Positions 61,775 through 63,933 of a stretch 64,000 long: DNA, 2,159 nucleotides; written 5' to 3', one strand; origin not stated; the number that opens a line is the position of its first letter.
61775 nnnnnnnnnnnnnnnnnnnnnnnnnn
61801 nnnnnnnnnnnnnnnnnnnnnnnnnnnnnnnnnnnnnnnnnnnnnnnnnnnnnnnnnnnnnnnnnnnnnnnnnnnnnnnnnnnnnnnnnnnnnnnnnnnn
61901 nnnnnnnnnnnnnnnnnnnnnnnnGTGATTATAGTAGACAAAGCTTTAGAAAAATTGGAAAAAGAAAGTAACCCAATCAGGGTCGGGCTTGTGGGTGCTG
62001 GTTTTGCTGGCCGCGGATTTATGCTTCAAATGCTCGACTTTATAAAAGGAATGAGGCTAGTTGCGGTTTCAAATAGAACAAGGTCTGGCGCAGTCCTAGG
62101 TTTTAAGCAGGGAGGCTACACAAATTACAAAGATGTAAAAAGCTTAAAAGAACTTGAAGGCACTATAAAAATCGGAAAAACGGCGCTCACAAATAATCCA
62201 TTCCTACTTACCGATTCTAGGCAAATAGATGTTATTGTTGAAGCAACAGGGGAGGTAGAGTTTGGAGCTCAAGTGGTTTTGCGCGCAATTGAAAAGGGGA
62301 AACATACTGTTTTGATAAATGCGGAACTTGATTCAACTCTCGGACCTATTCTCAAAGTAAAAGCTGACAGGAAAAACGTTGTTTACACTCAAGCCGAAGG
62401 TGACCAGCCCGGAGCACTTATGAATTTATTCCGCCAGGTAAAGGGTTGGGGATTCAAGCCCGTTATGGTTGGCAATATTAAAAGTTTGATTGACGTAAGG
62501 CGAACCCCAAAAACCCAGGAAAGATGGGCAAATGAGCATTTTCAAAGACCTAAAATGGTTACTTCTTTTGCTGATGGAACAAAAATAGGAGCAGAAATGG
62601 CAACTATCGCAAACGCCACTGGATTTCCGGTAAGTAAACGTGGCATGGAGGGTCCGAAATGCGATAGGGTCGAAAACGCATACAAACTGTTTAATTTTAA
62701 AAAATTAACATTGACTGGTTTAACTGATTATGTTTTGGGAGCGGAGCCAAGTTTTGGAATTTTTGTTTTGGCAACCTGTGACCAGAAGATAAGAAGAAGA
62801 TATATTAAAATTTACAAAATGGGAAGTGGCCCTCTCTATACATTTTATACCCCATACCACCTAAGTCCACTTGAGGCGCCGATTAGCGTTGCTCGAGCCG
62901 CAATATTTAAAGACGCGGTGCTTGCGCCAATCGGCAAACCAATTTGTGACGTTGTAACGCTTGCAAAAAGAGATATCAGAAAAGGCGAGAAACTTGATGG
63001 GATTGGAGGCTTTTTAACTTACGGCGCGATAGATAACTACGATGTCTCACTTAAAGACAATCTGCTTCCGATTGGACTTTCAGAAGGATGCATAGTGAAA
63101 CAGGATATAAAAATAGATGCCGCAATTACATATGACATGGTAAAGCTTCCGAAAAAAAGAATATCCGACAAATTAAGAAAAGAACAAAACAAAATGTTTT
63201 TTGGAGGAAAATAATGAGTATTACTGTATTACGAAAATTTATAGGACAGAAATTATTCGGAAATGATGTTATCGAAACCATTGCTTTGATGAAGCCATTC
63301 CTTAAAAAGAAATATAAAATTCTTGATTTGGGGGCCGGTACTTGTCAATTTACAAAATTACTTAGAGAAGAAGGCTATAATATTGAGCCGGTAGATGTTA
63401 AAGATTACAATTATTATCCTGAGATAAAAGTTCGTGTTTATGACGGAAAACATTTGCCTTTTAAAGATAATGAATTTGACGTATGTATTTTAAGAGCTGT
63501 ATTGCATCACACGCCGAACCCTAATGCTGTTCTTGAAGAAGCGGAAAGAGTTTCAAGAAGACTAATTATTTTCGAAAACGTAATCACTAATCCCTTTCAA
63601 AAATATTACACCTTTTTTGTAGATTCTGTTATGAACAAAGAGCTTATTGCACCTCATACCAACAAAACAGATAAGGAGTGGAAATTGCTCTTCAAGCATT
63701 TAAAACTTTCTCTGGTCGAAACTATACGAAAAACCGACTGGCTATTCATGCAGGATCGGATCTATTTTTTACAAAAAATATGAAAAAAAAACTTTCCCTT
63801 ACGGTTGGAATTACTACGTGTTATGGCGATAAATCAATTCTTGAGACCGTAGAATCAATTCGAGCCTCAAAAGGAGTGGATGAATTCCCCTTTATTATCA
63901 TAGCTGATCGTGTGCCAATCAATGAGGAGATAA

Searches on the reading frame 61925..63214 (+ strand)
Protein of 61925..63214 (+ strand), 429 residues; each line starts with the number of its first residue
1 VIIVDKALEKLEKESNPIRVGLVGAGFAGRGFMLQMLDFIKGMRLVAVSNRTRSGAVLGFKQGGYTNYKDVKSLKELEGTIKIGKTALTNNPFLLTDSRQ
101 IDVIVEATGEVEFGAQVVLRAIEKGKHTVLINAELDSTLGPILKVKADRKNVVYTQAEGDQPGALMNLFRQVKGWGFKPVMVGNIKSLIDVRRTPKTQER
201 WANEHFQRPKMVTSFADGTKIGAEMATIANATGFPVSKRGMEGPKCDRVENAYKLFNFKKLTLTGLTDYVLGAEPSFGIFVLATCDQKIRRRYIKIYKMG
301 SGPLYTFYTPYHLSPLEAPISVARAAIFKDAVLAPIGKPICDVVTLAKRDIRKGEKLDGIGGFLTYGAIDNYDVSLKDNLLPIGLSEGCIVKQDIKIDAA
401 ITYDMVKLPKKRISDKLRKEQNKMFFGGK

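Call 10: search_protein_families(library=pfam, proteins=[window:61925-63214:+], max_evalue=0.001)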
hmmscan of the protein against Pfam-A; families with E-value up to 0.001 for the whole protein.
window:61925-63214:+ (429 aa): 3 families
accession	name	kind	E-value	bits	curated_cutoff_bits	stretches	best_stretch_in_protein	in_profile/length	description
PF21135.2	DRL_cat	-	2e-46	158.5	27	1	159-317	1-163/164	Oxidoreductase DRL, catalytic domain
PF08666.17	SAF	-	0.00017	22.5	21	1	344-407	3-63/63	SAF domain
PF03447.22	NAD_binding_3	-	0.00023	22.3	24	1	83-135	41-92/116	Homoserine dehydrogenase, NAD binding domain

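Call 62: search_protein_families(library=ncbifam, proteins=[window:61925-63214:+], max_evalue=0.00001)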
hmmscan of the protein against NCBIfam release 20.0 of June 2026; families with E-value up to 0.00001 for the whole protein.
window:61925-63214:+ (429 aa): 1 family
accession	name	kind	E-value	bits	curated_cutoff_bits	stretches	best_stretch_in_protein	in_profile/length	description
NF004976.0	PRK06349.1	subfamily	1.6e-07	30.8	205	1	17-152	4-125/430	homoserine dehydrogenase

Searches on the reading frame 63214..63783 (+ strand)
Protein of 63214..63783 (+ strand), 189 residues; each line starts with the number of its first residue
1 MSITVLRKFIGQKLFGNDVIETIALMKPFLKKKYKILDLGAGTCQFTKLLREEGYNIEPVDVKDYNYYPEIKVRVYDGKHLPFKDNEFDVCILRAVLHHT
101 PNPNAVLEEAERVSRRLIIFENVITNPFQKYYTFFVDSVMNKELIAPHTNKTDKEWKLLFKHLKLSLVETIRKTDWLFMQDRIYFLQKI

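Call 61: search_protein_families(library=pfam, proteins=[window:63214-63783:+], max_evalue=0.001)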
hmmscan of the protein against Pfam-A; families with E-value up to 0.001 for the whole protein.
window:63214-63783:+ (189 aa): 6 families
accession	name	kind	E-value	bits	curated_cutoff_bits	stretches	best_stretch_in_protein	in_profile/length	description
PF08241.18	Methyltransf_11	-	2.8e-14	54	21.2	1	37-115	1-88/95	Methyltransferase domain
PF13847.12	Methyltransf_31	-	6.3e-11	42.6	27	1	31-116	2-103/145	Methyltransferase domain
PF13489.12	Methyltransf_23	-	1.1e-09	38.7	27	1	20-112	10-106/164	Methyltransferase domain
PF13649.12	Methyltransf_25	-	3.2e-09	37.8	27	1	36-114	1-93/97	Methyltransferase domain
PF07021.18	MetW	-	1.9e-07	31.3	21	1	26-119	7-107/193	Methionine biosynthesis protein MetW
PF08242.18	Methyltransf_12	-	5e-05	24.4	30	1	37-113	1-91/98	Methyltransferase domain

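Call 62: search_protein_families(library=ncbifam, proteins=[window:63214-63783:+], max_evalue=0.00001)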
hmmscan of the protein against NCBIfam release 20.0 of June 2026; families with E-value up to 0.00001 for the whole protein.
window:63214-63783:+ (189 aa): 5 families
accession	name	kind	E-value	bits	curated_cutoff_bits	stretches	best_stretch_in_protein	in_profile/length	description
NF045667.1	MTase_DVU1556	equivalog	2.3e-09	37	155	1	30-114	20-111/213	DVU_1556 family methyltransferase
TIGR02081.1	metW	equivalog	1.5e-07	31.2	189.5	1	29-120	10-109/194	methionine biosynthesis protein MetW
NF004452.0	PRK05785.1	equivalog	1.9e-07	30.8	207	1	21-120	40-143/228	hypothetical protein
NF001241.0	PRK00216.1-2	equivalog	4.9e-07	29.6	327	1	31-135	50-165/231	demethylmenaquinone methyltransferase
TIGR01934.1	MenG_MenH_UbiE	subfamily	3.9e-06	26.3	158.35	0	31-152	38-174/223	ubiquinone/menaquinone biosynthesis methyltransferase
